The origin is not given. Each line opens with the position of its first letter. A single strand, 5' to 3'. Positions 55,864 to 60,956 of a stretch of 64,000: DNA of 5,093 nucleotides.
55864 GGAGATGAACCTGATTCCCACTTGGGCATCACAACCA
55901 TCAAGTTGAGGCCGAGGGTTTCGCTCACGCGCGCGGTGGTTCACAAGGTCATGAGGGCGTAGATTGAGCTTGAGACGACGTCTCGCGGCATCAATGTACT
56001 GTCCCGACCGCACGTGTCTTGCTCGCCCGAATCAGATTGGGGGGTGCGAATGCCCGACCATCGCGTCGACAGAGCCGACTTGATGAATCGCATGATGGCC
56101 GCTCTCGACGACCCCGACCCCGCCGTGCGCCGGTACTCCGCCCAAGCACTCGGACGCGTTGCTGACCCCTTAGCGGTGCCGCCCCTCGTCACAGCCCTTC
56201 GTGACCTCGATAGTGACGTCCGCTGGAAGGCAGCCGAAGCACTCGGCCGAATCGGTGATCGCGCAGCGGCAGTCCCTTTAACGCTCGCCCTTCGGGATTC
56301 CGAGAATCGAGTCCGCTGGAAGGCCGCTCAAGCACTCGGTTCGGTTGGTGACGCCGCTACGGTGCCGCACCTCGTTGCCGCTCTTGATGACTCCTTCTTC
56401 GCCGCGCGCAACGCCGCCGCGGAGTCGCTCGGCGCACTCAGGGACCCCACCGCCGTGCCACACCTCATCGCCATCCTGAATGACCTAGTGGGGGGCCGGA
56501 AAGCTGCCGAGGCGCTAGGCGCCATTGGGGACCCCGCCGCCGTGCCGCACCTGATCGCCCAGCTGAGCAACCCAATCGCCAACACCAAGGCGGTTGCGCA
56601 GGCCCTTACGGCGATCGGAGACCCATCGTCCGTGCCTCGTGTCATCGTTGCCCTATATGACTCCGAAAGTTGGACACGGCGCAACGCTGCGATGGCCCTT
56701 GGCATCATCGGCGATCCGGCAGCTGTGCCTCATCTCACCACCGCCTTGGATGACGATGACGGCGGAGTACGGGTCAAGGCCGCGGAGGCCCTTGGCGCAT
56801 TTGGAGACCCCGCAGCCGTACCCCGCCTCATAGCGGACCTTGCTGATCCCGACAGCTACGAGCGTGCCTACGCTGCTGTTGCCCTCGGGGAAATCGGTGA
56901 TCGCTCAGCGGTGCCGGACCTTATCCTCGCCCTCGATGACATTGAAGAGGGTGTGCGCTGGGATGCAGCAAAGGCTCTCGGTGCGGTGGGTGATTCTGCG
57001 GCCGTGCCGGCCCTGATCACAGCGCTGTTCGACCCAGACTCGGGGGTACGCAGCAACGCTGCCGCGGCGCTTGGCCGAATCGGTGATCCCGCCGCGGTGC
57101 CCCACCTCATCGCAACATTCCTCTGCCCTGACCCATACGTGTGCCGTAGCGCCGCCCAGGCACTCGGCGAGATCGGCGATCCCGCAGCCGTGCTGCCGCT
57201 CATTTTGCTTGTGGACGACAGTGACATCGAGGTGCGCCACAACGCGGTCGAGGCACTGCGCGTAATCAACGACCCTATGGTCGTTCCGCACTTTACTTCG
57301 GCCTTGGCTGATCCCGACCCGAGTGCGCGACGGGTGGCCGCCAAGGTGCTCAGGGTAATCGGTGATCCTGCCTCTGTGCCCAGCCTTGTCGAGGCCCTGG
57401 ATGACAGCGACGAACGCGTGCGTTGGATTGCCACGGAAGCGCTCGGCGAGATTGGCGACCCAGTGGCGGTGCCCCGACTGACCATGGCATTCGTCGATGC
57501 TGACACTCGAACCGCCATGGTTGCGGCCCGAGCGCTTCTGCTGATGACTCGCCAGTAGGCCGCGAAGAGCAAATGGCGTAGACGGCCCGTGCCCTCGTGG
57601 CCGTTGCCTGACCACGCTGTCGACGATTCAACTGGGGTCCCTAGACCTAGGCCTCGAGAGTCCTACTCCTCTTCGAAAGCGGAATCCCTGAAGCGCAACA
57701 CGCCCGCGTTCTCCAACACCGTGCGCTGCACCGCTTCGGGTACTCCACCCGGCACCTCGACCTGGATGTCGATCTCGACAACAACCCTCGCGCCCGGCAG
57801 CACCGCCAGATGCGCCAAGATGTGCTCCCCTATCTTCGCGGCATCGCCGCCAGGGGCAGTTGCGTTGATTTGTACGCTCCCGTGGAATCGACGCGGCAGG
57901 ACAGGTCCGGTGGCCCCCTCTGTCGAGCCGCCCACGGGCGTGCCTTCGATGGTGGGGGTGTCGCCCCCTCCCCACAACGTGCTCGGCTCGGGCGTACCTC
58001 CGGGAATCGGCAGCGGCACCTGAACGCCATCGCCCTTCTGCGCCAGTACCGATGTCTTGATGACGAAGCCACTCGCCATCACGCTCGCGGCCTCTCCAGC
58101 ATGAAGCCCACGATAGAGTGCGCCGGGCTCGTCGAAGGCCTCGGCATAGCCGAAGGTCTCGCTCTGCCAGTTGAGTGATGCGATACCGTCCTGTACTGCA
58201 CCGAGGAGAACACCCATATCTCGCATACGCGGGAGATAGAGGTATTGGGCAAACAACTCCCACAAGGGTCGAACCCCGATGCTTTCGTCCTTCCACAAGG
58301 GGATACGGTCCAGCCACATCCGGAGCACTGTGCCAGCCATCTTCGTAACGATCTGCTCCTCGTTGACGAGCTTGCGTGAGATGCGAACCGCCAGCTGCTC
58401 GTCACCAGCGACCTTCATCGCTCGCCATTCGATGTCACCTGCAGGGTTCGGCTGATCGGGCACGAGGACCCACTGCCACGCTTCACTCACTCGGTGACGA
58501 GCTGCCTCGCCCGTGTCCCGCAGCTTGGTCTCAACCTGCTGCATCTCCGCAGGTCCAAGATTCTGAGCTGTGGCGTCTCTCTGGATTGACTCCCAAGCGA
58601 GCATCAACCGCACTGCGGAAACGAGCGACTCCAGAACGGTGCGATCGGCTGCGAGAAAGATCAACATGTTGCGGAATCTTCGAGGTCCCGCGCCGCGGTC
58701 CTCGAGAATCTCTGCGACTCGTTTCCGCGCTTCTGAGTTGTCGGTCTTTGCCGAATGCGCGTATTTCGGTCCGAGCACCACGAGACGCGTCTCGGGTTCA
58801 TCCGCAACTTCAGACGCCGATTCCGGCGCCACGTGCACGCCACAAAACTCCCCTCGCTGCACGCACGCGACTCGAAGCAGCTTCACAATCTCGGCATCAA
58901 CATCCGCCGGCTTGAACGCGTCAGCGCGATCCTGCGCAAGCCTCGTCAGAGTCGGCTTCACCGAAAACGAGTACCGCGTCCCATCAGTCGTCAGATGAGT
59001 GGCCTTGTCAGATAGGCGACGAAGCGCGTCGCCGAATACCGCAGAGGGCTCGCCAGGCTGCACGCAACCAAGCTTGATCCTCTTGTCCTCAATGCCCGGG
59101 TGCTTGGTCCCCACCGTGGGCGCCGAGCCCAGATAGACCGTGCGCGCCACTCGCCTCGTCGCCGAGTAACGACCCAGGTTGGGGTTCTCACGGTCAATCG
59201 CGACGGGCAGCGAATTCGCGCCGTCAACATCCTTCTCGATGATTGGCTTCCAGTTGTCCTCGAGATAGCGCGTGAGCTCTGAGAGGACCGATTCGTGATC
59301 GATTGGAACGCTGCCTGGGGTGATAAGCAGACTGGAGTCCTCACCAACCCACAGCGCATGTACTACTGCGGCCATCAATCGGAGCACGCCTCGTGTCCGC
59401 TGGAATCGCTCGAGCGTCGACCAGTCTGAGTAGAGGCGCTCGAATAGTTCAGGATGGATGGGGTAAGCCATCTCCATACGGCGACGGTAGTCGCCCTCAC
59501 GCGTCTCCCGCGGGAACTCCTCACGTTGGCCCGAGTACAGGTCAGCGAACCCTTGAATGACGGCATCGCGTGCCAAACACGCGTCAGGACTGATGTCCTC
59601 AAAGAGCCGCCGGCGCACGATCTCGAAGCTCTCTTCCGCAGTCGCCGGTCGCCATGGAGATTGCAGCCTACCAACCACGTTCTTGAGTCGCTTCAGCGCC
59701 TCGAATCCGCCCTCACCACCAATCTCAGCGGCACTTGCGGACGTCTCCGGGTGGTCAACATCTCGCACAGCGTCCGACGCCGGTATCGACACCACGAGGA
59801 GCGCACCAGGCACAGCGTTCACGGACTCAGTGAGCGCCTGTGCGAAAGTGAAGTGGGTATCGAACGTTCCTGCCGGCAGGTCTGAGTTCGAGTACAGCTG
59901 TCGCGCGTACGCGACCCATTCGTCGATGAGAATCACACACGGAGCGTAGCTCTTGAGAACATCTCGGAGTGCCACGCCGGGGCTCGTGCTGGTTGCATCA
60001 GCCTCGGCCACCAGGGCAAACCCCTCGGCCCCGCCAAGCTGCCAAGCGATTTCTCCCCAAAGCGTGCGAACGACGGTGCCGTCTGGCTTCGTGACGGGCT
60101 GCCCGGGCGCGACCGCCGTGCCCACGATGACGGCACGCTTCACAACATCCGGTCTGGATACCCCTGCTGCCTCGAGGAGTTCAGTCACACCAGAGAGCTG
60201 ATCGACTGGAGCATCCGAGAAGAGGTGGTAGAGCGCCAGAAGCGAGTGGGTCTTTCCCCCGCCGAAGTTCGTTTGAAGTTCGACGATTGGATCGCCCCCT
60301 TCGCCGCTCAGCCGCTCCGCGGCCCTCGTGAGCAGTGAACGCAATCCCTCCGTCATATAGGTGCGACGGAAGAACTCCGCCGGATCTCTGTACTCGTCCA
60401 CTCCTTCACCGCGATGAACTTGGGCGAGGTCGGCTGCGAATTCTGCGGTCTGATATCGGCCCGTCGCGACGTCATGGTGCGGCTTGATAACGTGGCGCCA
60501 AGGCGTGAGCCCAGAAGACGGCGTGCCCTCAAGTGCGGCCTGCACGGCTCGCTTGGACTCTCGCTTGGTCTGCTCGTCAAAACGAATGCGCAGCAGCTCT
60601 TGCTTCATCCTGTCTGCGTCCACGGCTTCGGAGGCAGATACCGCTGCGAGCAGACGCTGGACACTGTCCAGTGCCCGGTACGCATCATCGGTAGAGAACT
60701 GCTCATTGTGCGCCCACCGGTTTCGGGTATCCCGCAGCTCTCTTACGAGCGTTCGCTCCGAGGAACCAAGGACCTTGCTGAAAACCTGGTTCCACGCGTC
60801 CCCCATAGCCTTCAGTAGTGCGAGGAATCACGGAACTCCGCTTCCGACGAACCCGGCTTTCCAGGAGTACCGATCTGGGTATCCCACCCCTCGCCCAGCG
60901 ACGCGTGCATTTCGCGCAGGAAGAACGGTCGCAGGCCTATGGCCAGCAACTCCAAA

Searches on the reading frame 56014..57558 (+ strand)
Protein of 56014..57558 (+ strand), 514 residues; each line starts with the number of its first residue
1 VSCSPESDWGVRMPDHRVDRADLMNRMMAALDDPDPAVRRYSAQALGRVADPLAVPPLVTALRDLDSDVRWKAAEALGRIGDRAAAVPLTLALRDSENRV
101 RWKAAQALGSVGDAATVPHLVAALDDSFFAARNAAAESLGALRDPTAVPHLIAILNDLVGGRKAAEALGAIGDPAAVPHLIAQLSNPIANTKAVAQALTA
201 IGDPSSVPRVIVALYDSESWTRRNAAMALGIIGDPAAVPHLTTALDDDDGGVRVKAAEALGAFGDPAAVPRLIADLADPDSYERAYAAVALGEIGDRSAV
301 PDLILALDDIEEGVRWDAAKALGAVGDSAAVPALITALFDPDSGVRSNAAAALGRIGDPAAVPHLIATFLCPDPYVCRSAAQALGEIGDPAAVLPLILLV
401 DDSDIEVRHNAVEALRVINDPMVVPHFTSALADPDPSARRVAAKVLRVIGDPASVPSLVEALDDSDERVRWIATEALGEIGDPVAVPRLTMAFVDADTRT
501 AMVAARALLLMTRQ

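Call 39: search_protein_families(library=pfam, proteins=[window:56014-57558:+], max_evalue=0.001)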
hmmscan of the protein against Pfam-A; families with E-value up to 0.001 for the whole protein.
window:56014-57558:+ (514 aa): 13 families
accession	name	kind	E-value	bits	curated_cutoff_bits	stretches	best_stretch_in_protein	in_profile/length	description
PF13646.12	HEAT_2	-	1.3e-102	336.7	27.7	8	425-508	2-87/88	HEAT repeats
PF03130.22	HEAT_PBS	-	7.5e-86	273.1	20.9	10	222-247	2-27/27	PBS lyase HEAT-like repeat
PF02985.28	HEAT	-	4.6e-49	160.1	23.5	1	331-357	2-28/31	HEAT repeat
PF13513.12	HEAT_EZ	-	4.9e-33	113.4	27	0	314-356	3-55/55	HEAT-like repeat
PF00514.29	Arm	-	5.5e-20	71.1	20.6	1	325-356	8-39/41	Armadillo/beta-catenin-like repeat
PF25767.1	ARM_TBCD_2nd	-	1.8e-13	50.9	29.7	0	57-83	81-107/245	Tubulin-specific chaperone D-like, ARM repeats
PF12755.13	Vac14_Fab1_bd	-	2.4e-12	47.8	22.1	0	455-478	29-52/97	Vacuolar 14 Fab1-binding region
PF12717.13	Cnd1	-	6e-10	39.8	26.4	0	423-481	18-86/162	non-SMC mitotic condensation complex subunit 1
PF01602.26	Adaptin_N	-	6.8e-07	28.7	37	0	331-432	81-197/524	Adaptin N terminal region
PF25786.1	HEAT_GCN1_C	-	1.1e-06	29.1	27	0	26-80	31-94/151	GCN1-like, C-terminal HEAT repeats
PF11838.14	ERAP1_C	-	4.2e-05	23.6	38.2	0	25-150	87-219/318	ERAP1-like C-terminal domain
PF20926.3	Htt_N-HEAT_1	-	0.00041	21.2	31.2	0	58-80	1-23/152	Huntingtin, N-terminal HEAT 1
PF25151.1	TPR_Trm732_C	-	0.00095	19.5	27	0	114-153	96-135/159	Trm732, C-terminal TPR repeats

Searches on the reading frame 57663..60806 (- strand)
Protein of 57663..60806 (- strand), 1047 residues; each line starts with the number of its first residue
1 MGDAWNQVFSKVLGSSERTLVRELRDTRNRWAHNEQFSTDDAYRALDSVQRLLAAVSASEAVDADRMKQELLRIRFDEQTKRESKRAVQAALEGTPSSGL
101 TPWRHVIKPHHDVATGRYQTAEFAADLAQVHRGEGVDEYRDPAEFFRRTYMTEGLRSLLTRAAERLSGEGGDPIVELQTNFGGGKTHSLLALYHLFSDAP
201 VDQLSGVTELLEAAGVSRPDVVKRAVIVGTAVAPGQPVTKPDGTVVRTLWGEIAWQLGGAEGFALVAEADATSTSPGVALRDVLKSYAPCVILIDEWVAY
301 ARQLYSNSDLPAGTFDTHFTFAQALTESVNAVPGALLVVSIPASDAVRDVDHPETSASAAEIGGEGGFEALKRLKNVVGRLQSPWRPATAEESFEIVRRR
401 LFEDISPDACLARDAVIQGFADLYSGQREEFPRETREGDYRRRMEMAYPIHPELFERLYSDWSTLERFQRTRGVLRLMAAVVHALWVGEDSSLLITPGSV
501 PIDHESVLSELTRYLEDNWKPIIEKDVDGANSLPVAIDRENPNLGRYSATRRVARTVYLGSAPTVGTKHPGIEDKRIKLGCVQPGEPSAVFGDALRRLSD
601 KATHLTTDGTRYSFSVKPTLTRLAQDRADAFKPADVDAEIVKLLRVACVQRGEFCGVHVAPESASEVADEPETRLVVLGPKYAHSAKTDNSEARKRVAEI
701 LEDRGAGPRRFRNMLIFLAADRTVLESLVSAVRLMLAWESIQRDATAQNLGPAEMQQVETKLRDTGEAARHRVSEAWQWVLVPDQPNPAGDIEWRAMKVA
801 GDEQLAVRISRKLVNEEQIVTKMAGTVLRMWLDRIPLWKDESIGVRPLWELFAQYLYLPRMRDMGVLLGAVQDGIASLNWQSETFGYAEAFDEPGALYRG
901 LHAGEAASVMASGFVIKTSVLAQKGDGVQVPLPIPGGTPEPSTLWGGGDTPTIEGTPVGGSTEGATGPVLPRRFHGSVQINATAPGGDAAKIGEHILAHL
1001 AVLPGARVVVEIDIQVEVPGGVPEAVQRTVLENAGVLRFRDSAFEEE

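Call 39: search_protein_families(library=pfam, proteins=[window:57663-60806:-], max_evalue=0.001)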
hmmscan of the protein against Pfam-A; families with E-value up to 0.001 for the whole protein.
window:57663-60806:- (1047 aa): 2 families
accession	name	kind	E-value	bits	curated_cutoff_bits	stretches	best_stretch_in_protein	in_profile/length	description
PF04465.17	DUF499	-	2.2e-30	105.7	23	2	231-564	36-347/1024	Protein of unknown function (DUF499)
PF18731.6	HEPN_Swt1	-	1.9e-21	76.9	27.5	1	2-57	60-115/115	Swt1-like HEPN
